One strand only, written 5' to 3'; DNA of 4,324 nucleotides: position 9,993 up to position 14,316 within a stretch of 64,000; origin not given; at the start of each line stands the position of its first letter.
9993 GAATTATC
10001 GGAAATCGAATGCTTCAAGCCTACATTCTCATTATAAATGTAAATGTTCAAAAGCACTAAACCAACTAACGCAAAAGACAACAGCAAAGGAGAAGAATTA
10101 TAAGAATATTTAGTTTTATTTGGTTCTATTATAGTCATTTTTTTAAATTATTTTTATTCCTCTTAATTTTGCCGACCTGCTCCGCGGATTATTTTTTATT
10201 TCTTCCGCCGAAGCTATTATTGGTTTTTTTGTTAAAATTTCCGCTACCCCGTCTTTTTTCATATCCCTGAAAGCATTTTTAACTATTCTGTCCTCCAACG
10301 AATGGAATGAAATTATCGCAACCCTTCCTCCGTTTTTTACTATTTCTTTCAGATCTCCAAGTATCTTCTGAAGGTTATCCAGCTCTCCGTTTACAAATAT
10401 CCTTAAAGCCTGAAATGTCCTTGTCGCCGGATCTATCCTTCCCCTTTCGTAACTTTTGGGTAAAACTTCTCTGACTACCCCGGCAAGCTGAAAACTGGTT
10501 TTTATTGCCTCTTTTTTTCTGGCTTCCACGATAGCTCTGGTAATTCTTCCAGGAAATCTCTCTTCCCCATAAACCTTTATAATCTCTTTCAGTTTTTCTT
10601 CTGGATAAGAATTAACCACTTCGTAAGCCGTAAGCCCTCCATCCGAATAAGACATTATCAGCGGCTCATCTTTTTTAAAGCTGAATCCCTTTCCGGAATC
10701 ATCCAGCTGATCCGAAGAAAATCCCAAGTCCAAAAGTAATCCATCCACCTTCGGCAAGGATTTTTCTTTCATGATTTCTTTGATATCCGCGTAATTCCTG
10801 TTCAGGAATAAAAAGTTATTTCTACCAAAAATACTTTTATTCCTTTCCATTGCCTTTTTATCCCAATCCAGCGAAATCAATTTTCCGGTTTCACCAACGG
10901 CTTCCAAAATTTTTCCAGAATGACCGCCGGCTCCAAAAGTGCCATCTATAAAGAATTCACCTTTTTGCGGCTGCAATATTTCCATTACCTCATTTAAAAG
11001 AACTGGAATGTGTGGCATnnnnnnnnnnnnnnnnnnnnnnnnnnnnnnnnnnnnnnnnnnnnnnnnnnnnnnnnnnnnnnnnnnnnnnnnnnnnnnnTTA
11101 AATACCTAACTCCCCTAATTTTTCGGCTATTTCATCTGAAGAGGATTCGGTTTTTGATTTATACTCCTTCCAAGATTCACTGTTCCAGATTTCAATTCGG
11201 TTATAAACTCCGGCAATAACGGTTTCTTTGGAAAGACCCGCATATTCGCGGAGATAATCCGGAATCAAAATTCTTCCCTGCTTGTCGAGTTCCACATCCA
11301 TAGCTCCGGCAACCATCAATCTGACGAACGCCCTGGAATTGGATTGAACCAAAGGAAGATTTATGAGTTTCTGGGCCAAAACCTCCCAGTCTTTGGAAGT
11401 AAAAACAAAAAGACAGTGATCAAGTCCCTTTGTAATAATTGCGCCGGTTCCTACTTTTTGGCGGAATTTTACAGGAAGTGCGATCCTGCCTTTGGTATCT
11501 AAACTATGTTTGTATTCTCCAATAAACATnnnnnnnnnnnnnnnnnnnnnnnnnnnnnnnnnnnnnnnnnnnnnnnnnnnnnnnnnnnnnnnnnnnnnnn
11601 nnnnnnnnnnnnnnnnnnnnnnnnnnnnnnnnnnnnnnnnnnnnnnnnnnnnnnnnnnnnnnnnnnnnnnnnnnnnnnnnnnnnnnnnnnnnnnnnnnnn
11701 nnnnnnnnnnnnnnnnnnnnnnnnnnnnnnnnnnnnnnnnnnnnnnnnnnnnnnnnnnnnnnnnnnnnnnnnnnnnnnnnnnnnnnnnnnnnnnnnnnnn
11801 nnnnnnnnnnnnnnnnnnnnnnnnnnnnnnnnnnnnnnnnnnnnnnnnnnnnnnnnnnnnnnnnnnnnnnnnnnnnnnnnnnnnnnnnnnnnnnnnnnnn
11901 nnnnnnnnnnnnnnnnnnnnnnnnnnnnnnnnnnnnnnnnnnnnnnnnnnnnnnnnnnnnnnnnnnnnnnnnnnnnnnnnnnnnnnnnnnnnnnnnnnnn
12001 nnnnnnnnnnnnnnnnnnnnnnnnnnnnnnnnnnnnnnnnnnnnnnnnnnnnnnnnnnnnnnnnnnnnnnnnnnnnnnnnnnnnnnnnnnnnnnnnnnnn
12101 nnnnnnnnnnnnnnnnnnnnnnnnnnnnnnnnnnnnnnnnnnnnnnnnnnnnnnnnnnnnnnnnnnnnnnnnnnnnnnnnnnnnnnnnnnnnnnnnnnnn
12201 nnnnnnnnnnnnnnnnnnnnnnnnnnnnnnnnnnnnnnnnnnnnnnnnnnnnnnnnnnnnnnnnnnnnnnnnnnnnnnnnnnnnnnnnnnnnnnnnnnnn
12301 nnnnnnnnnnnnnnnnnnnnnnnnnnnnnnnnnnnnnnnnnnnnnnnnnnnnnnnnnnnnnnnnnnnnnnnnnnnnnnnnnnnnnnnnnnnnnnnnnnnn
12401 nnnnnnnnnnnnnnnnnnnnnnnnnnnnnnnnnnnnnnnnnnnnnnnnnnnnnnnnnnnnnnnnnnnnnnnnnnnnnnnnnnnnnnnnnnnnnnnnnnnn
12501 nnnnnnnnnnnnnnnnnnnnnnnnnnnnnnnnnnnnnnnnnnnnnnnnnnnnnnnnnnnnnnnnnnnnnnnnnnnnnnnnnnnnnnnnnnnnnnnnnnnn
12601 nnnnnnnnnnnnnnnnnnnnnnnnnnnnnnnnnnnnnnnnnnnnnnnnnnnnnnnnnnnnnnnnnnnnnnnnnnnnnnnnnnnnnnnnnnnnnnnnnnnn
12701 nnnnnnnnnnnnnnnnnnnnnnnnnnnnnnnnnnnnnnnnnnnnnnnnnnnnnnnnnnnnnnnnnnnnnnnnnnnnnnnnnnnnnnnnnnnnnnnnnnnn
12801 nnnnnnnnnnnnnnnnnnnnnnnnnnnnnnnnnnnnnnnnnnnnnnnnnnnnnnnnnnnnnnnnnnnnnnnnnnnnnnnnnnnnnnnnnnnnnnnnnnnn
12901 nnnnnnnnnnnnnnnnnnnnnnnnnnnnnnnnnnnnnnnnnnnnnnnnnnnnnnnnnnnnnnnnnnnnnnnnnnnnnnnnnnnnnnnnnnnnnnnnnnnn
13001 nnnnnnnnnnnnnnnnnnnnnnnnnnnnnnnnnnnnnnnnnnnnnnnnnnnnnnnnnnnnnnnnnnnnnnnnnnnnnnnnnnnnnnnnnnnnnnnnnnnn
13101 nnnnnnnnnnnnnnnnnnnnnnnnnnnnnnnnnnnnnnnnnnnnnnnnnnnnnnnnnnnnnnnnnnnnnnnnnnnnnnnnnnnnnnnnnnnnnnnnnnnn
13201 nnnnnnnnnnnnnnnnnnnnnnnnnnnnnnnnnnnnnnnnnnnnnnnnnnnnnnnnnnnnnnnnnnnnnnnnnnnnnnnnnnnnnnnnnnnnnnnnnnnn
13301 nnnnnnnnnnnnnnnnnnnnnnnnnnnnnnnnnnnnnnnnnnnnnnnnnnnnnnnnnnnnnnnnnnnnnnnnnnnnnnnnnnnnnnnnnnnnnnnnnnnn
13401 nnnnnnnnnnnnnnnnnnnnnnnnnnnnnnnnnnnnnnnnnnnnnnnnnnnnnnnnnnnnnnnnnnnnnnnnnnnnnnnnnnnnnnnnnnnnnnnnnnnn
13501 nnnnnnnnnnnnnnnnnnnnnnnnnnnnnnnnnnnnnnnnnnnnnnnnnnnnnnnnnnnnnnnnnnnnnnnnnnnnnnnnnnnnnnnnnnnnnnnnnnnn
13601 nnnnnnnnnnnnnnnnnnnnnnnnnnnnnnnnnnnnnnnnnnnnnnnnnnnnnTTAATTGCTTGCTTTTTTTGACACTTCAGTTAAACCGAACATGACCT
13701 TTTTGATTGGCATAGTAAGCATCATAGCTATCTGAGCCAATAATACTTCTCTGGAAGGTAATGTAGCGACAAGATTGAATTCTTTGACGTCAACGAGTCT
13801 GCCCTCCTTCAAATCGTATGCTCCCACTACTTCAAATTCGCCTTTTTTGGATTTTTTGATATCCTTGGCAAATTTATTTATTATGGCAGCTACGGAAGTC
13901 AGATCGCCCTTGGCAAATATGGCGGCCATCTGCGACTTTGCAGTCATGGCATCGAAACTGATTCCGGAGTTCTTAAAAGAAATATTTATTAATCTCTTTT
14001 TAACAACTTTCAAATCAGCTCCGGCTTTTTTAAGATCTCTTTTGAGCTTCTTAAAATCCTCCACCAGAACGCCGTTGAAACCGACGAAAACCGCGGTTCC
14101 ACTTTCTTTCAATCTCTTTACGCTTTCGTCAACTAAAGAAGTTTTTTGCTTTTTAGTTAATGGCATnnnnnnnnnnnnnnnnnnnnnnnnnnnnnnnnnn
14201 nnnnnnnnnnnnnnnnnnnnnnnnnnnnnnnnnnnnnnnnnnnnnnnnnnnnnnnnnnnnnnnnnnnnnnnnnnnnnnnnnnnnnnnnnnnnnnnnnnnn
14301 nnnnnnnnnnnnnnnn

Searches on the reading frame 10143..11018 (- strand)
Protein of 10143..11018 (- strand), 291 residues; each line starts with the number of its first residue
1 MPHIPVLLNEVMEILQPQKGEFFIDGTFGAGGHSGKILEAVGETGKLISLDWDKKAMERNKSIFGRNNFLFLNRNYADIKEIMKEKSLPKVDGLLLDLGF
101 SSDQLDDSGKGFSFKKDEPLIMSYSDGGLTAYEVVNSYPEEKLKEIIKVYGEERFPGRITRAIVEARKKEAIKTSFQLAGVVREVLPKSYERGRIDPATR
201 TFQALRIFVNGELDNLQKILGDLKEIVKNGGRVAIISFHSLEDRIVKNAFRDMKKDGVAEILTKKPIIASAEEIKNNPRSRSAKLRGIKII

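Call 9: search_protein_families(library=pfam, proteins=[window:10143-11018:-], max_evalue=0.001)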
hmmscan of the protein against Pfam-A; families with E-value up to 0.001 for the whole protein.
window:10143-11018:- (291 aa): 3 families
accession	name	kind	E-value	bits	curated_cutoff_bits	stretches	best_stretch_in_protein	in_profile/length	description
PF01795.25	Methyltransf_5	-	1.5e-94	317.4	27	1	2-289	3-307/309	MraW methylase family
PF13847.12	Methyltransf_31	-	0.00011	22.4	27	0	146-245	28-119/145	Methyltransferase domain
PF01209.24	Ubie_methyltran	-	0.00031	20.6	20.1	0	10-61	38-89/233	ubiE/COQ5 methyltransferase family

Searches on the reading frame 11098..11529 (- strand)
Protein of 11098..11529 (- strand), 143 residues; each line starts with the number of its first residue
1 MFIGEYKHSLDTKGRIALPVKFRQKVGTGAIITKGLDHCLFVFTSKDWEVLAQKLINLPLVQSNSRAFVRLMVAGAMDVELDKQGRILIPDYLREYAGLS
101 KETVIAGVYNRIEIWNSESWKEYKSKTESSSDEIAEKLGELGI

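Call 9: search_protein_families(library=pfam, proteins=[window:11098-11529:-], max_evalue=0.001)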
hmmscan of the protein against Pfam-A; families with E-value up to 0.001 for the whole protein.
window:11098-11529:- (143 aa): 1 family
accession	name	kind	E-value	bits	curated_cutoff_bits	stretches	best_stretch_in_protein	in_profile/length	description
PF02381.23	MraZ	-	1.2e-38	131.4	23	2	72-137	1-67/72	MraZ protein, putative antitoxin-like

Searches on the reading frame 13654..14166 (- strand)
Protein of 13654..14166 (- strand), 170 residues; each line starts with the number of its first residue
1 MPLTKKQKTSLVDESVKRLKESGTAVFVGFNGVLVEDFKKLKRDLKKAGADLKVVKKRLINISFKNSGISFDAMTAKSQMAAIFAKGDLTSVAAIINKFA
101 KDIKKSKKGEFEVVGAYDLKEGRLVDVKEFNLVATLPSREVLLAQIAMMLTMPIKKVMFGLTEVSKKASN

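Call 9: search_protein_families(library=pfam, proteins=[window:13654-14166:-], max_evalue=0.001)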
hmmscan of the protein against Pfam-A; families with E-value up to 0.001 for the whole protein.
window:13654-14166:- (170 aa): 1 family
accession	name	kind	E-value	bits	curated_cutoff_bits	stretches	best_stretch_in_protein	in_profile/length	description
PF00466.25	Ribosomal_L10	-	1.2e-15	57.8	22.8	1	4-101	2-100/100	Ribosomal protein L10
